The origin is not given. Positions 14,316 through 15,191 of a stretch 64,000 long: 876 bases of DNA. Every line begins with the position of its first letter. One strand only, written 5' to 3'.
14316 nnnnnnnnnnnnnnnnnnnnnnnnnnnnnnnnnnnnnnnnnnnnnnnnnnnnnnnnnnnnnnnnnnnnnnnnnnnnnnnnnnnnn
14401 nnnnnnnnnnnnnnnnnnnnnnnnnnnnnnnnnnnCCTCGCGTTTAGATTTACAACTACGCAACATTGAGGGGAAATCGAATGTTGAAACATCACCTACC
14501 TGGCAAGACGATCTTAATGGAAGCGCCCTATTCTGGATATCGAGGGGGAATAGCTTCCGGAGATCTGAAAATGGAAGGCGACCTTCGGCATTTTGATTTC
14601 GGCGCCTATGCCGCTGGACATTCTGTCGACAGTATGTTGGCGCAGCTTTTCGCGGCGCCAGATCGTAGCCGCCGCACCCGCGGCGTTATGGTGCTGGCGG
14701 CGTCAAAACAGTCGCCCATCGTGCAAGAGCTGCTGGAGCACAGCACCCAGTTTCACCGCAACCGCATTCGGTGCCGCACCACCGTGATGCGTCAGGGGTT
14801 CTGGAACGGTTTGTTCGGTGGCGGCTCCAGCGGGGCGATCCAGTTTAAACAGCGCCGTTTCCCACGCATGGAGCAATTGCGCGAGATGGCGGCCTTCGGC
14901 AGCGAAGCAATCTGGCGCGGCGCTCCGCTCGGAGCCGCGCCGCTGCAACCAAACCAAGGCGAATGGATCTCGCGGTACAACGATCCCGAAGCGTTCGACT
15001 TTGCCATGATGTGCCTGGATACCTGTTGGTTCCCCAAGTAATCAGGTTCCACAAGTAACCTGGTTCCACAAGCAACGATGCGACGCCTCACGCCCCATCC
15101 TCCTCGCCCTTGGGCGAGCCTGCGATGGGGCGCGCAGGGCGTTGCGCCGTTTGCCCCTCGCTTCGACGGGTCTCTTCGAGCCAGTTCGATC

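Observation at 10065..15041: Compact operon: divergent class-A PBP-like protein, 4-TM coiled-coil protein and small soluble protein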

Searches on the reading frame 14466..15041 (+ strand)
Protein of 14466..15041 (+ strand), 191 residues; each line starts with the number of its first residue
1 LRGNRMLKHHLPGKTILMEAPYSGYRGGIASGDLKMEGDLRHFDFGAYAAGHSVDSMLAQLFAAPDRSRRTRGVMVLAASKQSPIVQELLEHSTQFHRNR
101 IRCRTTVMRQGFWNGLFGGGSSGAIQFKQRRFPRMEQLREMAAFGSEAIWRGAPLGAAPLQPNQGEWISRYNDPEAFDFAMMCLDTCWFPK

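Call 3: search_protein_families(library=pfam, proteins=[window:14466-15041:+], max_evalue=0.1)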
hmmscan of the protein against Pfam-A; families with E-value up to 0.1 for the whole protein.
window:14466-15041:+ (191 aa): 0 families

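Call 4: search_protein_families(library=padloc, proteins=[window:14466-15041:+], max_evalue=0.1)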
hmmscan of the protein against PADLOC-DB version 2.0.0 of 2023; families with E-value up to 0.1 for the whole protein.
window:14466-15041:+ (191 aa): 0 families

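Call 5: search_protein_families(library=ncbifam, proteins=[window:14466-15041:+], max_evalue=0.1)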
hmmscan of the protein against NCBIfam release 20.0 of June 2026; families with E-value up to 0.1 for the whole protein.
window:14466-15041:+ (191 aa): 1 family
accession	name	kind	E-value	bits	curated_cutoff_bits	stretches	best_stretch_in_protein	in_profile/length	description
TIGR00325.1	lpxC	equivalog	0.055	12.8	187.25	1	31-67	240-276/297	UDP-3-O-acyl-N-acetylglucosamine deacetylase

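Call 22: find_homologous_proteins(query=A2, max_evalue=0.01)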
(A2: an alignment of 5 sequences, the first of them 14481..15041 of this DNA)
Query A2 (5 sequences) (186 aa, profile of the alignment): 63 proteins with E <= 0.01 among 8000 candidates.
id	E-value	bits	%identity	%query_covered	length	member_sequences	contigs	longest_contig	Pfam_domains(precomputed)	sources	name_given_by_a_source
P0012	8.8e-60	220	100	84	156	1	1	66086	-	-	-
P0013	9.0e-54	201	26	32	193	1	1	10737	-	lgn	-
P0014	1.9e-48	183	-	-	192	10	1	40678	-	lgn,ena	-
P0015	5.3e-48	182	-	-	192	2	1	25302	-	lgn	-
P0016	2.8e-46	176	-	-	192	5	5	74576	-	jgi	jgi:hypothetical protein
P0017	6.3e-45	172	-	-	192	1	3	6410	-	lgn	-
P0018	6.1e-42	162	-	-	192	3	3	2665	-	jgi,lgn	-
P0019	6.7e-37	145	-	-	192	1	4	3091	-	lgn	-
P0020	7.9e-36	142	-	-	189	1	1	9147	-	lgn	-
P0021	3.0e-35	140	-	-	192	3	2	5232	-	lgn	-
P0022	2.6e-34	137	-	-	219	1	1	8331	-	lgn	-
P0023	1.2e-33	135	21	61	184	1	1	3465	-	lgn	-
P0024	2.0e-33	134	22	76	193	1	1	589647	-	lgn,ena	-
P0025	2.1e-32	131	-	-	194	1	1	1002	-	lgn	-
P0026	1.1e-31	128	18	62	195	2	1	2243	-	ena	-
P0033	6.3e-30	123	19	65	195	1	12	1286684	-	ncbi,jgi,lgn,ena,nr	ncbi:MAG TPA: hypothetical protein PKD49_04160 [Hyphomicrobium sp.]|nr:hypothetical protein [Hyphomi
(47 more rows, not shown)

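Call 25: find_encoding_contigs(protein=P0033, flank=10000, max_places=4)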
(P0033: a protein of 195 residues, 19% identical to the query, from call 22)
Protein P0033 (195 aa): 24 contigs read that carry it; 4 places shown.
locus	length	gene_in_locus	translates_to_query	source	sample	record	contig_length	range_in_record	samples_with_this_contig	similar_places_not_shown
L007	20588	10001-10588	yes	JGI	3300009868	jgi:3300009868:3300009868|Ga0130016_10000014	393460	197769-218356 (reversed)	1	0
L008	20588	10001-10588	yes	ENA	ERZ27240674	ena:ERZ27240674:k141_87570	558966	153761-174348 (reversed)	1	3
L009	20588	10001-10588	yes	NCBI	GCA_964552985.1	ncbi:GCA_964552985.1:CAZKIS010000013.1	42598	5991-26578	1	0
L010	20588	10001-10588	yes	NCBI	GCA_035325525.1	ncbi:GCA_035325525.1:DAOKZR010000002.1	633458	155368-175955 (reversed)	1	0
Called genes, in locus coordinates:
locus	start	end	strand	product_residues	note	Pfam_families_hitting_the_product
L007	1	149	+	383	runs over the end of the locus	-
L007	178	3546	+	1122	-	PF00005:ABC_tran (faint), PF03193:RsgA_GTPase (faint), PF10412:TrwB_AAD_bind (faint), PF13191:AAA_16 (weak), PF13401:AAA_22 (weak), PF20720:nSTAND3 (faint), PF01935:DUF87, PF05872:HerA_C, +1 more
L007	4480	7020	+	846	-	PF00912:Transgly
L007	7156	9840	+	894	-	-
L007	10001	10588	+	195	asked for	-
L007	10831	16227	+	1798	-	PF21142:A2M_bMG2, PF11974:bMG3, PF01835:MG2, PF17972:bMG5, PF17962:bMG6, PF07703:A2M_BRD, PF00207:A2M, PF07678:TED_complement, +1 more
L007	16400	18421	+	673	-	PF00912:Transgly, PF00905:Transpeptidase, PF06832:BiPBP_C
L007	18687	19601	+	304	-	-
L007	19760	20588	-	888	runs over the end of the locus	PF13779:DUF4175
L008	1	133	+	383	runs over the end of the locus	-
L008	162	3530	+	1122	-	PF00005:ABC_tran (faint), PF03193:RsgA_GTPase (faint), PF10412:TrwB_AAD_bind (faint), PF13191:AAA_16 (weak), PF13401:AAA_22 (weak), PF20720:nSTAND3 (faint), PF01935:DUF87, PF05872:HerA_C, +1 more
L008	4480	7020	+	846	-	PF00912:Transgly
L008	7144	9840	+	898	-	-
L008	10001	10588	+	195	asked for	-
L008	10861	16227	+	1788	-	PF21142:A2M_bMG2, PF11974:bMG3, PF01835:MG2, PF17972:bMG5, PF17962:bMG6, PF07703:A2M_BRD, PF00207:A2M, PF07678:TED_complement, +1 more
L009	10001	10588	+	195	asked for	-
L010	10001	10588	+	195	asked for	-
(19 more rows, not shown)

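Call 26: find_encoding_contigs(protein=P0024, flank=10000, max_places=3)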
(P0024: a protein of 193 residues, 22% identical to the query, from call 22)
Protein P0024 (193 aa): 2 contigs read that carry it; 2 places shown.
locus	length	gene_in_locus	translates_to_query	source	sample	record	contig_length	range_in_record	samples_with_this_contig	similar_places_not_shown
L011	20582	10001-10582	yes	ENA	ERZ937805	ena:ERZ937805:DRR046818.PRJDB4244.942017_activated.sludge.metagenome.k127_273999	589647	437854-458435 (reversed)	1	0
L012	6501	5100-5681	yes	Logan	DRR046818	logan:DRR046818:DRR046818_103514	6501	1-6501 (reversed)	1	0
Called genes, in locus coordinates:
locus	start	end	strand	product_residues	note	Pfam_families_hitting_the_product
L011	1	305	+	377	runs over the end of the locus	-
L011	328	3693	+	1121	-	PF00005:ABC_tran (faint), PF10412:TrwB_AAD_bind (faint), PF13191:AAA_16 (faint), PF13401:AAA_22 (faint), PF20703:nSTAND1 (faint), PF00004:AAA (faint), PF01935:DUF87, PF05872:HerA_C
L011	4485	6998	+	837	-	PF00912:Transgly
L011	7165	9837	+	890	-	-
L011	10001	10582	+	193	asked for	-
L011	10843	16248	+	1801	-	PF21142:A2M_bMG2, PF11974:bMG3, PF01835:MG2, PF17972:bMG5, PF17962:bMG6, PF07703:A2M_BRD, PF00207:A2M, PF07678:TED_complement, +1 more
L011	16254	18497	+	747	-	PF00912:Transgly, PF00905:Transpeptidase, PF06832:BiPBP_C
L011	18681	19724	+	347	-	-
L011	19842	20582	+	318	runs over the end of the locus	-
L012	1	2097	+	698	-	?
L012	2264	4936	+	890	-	-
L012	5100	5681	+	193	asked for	-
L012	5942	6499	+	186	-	?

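Call 42: predict_structure(alignment_id=A4)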
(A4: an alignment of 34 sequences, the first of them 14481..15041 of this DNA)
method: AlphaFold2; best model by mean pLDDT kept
length: 186 residues; sequences in the alignment: 34
mean_pLDDT: 75.4   pTM: 0.70
mean pLDDT of the five models: 75.4, 75.0, 75.0, 73.1, 72.5
residues with pLDDT >= 90: 88; 70-90: 36; 50-70: 17; < 50: 45
segments of 3 or more residues with pLDDT < 50: 1-42, 109-111
pLDDT, mean of each block of 10 residues (from residue 1): 36 32 35 43 67 88 70 95 95 92 71 73 89 94 93 90 94 95 85
secondary structure, 60 per line:
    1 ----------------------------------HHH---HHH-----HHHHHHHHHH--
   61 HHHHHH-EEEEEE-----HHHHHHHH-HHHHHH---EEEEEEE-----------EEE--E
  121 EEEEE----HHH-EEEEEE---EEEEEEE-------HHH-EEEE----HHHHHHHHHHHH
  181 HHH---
elements in order: H49-58 H61-66 E68-73 H79-86 H88-93 E97-103 E115-117 E120-125 E134-139 E143-149 E161-164 H169-183

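Call 46: fold_search(model_id=the predicted structure, library=pdb)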
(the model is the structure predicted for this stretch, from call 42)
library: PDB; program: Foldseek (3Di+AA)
matches with E <= 10: 592; with E <= 0.001: 0
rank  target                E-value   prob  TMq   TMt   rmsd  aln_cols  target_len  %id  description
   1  6ohp_B                6.3e-03  0.77  0.28  0.11   8.9       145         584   13  Structure of compound 1 (halopemide) bound human Phospholipase D2 catalytic domain (released 2020-02-19)
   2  8v5t_A                7.6e-03  0.97  0.40  0.20   6.3       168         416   11  Crystal structure of Alzheimers disease phospholipase D3 (released 2024-10-09)
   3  8v07_C                7.6e-03  0.84  0.28  0.14   6.2       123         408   13  Crystal structure of mouse PLD3 co-crystallized with 5'Pi-ssDNA for 30 days (released 2024-03-13)
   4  6ohp_A                8.2e-03  0.80  0.27  0.10   7.4       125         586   12  Structure of compound 1 (halopemide) bound human Phospholipase D2 catalytic domain (released 2020-02-19)
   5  4ggk                  9.9e-03  0.98  0.43  0.47   5.1       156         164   14  Crystal structure of Zucchini from mouse (mZuc / PLD6 / MitoPLD) bound to tungstate (released 2012-10-10)
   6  4ggj                  9.9e-03  0.90  0.36  0.39   5.6       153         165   14  Crystal structure of Zucchini from mouse (mZuc / PLD6 / MitoPLD) (released 2012-10-10)
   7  8v07_D                1.2e-02  0.82  0.28  0.15   6.1       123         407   13  Crystal structure of mouse PLD3 co-crystallized with 5'Pi-ssDNA for 30 days (released 2024-03-13)
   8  9vbh_A                1.2e-02  0.69  0.27  0.14   7.7       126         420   13  Cryo-EM structure of human PLD3 bound to ssDNA (poly(T)) (released 2025-12-24)
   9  8v07_B                1.7e-02  0.77  0.29  0.15   6.2       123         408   13  Crystal structure of mouse PLD3 co-crystallized with 5'Pi-ssDNA for 30 days (released 2024-03-13)
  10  6ehi_B                1.8e-02  0.89  0.40  0.45   6.2       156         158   10  NucT from Helicobacter pylori (released 2018-01-17)
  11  9vbg_A                1.8e-02  0.84  0.38  0.20   7.2       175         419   11  Cryo-EM structure of human PLD3 apo form (released 2025-12-24)
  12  6ohr_F                1.8e-02  0.77  0.28  0.12   7.8       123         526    7  Structure of compound 5 bound human Phospholipase D1 catalytic domain (released 2020-02-19)
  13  9fhk_B                2.3e-02  0.94  0.42  0.24   5.3       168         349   11  Structure of the F13 protein of Vaccinia virus (P21 crystal form) (released 2025-03-12)
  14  6ohr_C                2.5e-02  0.69  0.29  0.11   6.9       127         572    9  Structure of compound 5 bound human Phospholipase D1 catalytic domain (released 2020-02-19)
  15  8v07_A                2.8e-02  0.75  0.29  0.15   6.2       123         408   12  Crystal structure of mouse PLD3 co-crystallized with 5'Pi-ssDNA for 30 days (released 2024-03-13)
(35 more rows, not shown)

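Call 60: search_protein_families(library=padloc, proteins=[L007:178-3546:+, L007:4480-7020:+, L007:7156-9840:+, L007:10001-10588:+], max_evalue=0.01)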
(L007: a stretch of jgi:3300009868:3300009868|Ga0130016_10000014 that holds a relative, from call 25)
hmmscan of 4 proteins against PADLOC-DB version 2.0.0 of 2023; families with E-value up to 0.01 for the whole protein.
L007:178-3546:+ (1122 aa): 9 families
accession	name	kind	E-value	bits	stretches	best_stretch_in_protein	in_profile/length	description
PDLC04140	mad8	-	3.2e-20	70.9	1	709-1079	20-290/314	mads_8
PDLC01055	HerA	-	2e-11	41.4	2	975-1027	415-470/532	Type III coevolved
PDLC04105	HerA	-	3.4e-08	30.5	1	714-779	163-229/576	-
PDLC02684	DndH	-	4.2e-07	25.9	1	974-1057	1596-1676/1715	DndH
PDLC04103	HerA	-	4.8e-07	26.5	1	713-763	168-218/579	-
PDLC04100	HerA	-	9.8e-07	25.8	1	682-742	128-188/580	-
PDLC02185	HerA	-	6.3e-06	23.2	0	692-742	138-189/585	-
PDLC02494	BrxD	-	1.2e-05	22.7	1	51-320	37-298/440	BrxD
PDLC02685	DndH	-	0.0017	14.1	0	975-1054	1560-1636/1678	DndH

L007:4480-7020:+ (846 aa): 0 families

L007:7156-9840:+ (894 aa): 0 families

L007:10001-10588:+ (195 aa): 0 families

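Call 61: search_protein_families(library=pfam, proteins=[L007:178-3546:+, L007:4480-7020:+, L007:7156-9840:+, L007:10001-10588:+, L007:18687-19601:+], max_evalue=0.01)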
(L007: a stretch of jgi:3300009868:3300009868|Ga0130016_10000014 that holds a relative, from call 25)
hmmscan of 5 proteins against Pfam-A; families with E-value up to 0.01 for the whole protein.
L007:178-3546:+ (1122 aa): 26 families (the best 25 are shown)
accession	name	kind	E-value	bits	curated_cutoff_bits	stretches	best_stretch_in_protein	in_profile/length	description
PF13401.12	AAA_22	-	2.7e-13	50.8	27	2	70-158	4-91/130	AAA domain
PF01935.23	DUF87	-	1.2e-10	42.3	23.2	1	708-908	13-173/220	Helicase HerA, central domain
PF05872.18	HerA_C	-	1e-09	38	22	1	706-1031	10-312/502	Helicase HerA-like C-terminal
PF13191.12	AAA_16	-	1.3e-08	36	32.6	1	54-213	12-104/167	AAA ATPase domain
PF00005.33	ABC_tran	-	4.4e-06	27.8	25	0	71-109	11-50/137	ABC transporter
PF00004.35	AAA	-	7.3e-06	26.9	21.2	0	74-96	1-23/131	ATPase family associated with various cellular activities (AAA)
PF10412.15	TrwB_AAD_bind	-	7.5e-06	25.5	20.5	1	709-758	7-56/387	Type IV secretion-system coupling protein DNA-binding domain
PF03193.22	RsgA_GTPase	-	2e-05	24.9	30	0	69-96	104-131/174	RsgA GTPase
PF20720.3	nSTAND3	-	2.5e-05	24.5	27.2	0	720-763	20-63/155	Novel STAND NTPase 3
PF25201.1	nSTAND6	-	4.1e-05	24.1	27.7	1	71-129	18-73/148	Novel STAND NTPase 6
PF12846.13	AAA_10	-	6.6e-05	22.6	27.5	0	718-760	22-64/362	AAA-like domain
PF20703.3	nSTAND1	-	0.00013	22.2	27.1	0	261-351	113-198/379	Novel STAND NTPase 1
PF24883.2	NPHP3_N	-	0.00014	22.6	24.8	0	71-127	22-79/164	Nephrocystin 3, N-terminal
PF13604.12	AAA_30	-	0.00069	19.8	27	0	70-107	17-54/191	AAA domain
PF01695.23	IstB_IS21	-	0.00075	19.5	24.1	0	74-101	95-122/238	IstB-like ATP binding protein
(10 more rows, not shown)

L007:4480-7020:+ (846 aa): 1 family
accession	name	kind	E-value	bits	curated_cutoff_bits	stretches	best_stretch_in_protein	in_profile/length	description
PF00912.28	Transgly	-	4.7e-14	52.6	27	1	124-295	11-157/178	Transglycosylase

L007:7156-9840:+ (894 aa): 0 families

L007:10001-10588:+ (195 aa): 0 families

L007:18687-19601:+ (304 aa): 0 families

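Call 75: search_solved_structures(query=A4, max_evalue=1)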
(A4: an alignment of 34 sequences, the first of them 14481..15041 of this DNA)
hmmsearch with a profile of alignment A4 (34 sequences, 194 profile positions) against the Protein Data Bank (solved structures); distinct sequences matched with E-value up to 1: 1.
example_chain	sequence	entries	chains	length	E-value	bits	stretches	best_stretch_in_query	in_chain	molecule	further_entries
1hyq_A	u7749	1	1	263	0.6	13.2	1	21-67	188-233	CELL DIVISION INHIBITOR (MIND-1)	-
